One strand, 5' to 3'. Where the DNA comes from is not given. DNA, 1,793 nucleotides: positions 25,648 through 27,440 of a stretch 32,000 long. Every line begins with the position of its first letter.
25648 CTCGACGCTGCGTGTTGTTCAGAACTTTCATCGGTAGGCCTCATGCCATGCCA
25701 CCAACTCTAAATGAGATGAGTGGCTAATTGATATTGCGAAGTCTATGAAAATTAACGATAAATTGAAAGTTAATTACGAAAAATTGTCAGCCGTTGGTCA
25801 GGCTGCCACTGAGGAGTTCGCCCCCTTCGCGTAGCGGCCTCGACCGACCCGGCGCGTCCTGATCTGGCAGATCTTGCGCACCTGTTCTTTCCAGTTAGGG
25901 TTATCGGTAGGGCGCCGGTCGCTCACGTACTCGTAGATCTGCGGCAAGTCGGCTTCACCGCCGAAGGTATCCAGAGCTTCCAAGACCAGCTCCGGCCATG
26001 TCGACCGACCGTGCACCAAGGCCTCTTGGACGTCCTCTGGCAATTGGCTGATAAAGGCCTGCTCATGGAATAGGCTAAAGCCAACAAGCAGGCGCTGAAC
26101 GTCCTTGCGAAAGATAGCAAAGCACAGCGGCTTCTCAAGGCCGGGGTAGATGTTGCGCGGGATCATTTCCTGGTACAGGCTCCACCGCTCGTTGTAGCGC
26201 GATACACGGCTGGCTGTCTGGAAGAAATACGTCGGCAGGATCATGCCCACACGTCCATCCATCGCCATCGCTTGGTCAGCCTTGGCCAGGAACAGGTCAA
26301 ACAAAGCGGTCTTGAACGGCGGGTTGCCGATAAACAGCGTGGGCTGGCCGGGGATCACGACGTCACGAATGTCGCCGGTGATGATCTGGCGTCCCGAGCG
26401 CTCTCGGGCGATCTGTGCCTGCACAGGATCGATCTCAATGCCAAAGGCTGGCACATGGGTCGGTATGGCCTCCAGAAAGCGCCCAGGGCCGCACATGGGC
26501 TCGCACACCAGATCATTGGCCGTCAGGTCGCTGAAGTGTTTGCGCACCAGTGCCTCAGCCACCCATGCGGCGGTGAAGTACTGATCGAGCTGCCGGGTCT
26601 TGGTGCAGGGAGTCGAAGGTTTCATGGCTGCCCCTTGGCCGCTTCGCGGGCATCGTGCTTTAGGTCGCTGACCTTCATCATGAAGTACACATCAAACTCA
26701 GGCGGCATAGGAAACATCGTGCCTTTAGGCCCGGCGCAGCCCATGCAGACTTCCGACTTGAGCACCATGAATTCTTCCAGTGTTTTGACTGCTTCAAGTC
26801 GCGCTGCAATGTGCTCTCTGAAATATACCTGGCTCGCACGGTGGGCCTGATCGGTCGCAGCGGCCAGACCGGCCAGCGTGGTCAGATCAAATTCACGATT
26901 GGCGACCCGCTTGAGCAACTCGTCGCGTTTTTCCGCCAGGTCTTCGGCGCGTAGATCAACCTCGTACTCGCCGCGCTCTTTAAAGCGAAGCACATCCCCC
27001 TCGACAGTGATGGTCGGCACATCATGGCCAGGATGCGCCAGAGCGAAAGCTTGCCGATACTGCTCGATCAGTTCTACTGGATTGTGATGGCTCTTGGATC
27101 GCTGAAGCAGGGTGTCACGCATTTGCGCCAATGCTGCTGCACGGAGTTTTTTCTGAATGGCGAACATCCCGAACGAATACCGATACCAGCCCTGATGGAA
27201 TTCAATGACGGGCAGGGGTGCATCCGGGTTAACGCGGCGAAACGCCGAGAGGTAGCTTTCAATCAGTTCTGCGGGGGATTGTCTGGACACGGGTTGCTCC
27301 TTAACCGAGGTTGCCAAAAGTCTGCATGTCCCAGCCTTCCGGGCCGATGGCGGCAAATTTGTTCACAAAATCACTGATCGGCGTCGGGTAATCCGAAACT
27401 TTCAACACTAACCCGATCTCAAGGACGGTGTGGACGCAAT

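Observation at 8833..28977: Block of short ORFan operons under shared operators, flanked by ssb, an orphan methylase and a silencer: candidate establishment or anti-defence island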

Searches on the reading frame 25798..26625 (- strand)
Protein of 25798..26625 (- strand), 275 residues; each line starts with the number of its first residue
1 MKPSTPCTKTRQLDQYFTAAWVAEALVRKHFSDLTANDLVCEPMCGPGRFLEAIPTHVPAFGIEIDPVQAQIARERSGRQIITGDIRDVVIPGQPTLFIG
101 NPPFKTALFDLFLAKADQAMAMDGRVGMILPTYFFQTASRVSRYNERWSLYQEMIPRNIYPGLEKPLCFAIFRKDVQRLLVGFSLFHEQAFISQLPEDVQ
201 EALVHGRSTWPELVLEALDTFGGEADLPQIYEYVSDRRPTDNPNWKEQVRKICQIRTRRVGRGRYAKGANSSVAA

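Call 11: find_encoding_contigs(protein=window:25798-26625:-, flank=10000, max_places=6)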
Protein window:25798-26625:- (275 aa): 9 contigs read that carry it; 5 places shown.
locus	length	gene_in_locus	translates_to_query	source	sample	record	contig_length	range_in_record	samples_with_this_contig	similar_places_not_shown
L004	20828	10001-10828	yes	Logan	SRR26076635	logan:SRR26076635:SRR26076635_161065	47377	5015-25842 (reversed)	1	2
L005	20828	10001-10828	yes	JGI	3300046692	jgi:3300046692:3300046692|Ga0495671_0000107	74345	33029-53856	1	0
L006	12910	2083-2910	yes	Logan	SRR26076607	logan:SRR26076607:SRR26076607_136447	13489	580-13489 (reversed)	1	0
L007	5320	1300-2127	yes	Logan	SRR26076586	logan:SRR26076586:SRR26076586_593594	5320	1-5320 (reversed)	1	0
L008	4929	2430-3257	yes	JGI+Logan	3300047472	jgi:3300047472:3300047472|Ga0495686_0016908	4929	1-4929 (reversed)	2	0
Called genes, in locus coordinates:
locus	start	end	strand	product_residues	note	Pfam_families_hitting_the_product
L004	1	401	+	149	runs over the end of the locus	-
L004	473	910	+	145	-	-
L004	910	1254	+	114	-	-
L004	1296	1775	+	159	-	-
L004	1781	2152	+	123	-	-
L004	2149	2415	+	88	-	-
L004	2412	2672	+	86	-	-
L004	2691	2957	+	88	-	-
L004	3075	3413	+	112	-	-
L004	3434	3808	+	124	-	-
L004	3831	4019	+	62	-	-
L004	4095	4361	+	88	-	-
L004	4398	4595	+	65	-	-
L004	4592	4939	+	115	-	-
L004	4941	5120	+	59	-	-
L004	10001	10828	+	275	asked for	-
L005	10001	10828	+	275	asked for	-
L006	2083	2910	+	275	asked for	-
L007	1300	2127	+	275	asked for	-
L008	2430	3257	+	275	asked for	-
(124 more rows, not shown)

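Call 68: search_protein_families(library=pfam, max_evalue=1, proteins=[window:25798-26625:-])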
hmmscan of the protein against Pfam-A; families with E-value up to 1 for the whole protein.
window:25798-26625:- (275 aa): 2 families
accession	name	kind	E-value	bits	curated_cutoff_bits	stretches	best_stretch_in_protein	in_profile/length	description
PF07669.17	Eco57I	-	0.083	13.4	25.3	1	106-144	110-149/171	Eco57I restriction-modification methylase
PF13649.12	Methyltransf_25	-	0.21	12.8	27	1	42-89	3-58/97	Methyltransferase domain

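Call 74: search_protein_families(library=ncbifam, max_evalue=0.01, proteins=[window:25798-26625:-])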
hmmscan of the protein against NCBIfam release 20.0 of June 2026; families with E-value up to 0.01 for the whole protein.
window:25798-26625:- (275 aa): 1 family
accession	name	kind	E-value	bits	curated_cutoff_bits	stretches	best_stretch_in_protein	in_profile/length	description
NF000499.2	Erm23S_rRNA_broad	equivalog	0.0041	16.5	212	1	33-106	20-98/244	23S ribosomal RNA methyltransferase Erm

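Call 93: find_related_loci(query=window:25798-26625:-, collection=genome_contigs, flank=10000)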
Query window:25798-26625:- (275 aa) in genome_contigs; peptide patterns used: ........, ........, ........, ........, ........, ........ (x = any residue, [..] = any of these).
117 stretches matched a pattern; 1 encode a relative of the query (tblastn E <= 1e-3); 1 distinct loci.
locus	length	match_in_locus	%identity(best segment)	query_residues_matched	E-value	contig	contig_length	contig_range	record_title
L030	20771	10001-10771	45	15-269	2e-78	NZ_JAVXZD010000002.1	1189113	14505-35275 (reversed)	Mesorhizobium sp. SP-1A contig2, whole genome shotgun sequence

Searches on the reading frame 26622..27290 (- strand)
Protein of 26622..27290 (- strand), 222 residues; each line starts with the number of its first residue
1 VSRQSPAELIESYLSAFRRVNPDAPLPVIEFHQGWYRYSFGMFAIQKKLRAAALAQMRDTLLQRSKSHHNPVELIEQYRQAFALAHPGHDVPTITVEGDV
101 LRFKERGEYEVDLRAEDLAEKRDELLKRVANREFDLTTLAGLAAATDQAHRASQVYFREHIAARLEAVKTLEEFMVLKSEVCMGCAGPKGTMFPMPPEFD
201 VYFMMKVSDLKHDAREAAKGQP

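Call 68: search_protein_families(library=pfam, max_evalue=1, proteins=[window:26622-27290:-])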
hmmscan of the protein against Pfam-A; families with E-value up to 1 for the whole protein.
window:26622-27290:- (222 aa): 1 family
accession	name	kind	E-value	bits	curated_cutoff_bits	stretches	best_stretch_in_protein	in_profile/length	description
PF11599.14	AviRa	-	0.21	11.5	25.7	1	127-175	90-138/232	RRNA methyltransferase AviRa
